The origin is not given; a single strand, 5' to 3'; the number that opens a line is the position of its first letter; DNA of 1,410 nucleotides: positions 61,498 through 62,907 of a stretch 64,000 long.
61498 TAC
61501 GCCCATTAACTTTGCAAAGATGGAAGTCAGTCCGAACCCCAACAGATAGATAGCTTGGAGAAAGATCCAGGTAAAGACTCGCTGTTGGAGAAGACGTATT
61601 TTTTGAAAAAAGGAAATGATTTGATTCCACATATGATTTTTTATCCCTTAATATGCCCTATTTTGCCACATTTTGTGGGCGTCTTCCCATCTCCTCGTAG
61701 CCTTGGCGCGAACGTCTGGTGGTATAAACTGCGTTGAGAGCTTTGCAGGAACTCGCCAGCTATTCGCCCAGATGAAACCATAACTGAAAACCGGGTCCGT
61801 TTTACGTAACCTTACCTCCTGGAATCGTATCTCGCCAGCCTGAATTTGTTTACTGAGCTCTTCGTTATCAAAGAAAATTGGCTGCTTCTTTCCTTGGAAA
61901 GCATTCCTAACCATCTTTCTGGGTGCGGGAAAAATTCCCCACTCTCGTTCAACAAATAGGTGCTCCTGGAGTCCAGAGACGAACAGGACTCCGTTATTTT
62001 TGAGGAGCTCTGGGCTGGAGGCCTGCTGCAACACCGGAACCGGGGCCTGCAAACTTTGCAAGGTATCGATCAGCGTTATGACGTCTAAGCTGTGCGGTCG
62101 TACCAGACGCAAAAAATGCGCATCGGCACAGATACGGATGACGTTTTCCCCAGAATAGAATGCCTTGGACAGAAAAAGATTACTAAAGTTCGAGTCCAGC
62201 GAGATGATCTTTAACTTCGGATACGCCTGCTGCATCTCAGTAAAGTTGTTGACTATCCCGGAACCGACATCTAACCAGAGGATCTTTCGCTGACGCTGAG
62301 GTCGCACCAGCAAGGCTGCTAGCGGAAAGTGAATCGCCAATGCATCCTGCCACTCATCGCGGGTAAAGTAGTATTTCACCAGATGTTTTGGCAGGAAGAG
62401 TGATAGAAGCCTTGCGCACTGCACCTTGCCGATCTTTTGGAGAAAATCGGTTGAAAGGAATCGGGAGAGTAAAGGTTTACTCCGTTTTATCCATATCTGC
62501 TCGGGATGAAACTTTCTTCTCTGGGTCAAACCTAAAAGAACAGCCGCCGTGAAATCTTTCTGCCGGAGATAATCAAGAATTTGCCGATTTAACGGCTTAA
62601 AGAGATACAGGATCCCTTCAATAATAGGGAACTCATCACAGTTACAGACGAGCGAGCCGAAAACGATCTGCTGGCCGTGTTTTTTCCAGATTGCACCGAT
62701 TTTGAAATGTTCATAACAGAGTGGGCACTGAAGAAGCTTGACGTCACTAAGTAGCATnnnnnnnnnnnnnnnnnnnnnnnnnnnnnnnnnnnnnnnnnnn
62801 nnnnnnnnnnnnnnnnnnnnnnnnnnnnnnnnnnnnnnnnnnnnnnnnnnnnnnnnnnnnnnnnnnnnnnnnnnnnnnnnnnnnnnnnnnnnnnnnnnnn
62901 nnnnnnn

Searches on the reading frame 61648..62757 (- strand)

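Call 8: search_protein_families(library=pfam, proteins=[window:61648-62757:-], max_evalue=0.001)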
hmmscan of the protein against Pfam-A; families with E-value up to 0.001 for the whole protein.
window:61648-62757:- (369 aa): 2 families
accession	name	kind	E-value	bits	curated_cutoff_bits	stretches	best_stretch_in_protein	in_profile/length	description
PF13489.12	Methyltransf_23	-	0.00014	22.1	27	1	153-273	18-129/164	Methyltransferase domain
PF08241.18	Methyltransf_11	-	0.00016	22.7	21.2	1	162-259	1-94/95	Methyltransferase domain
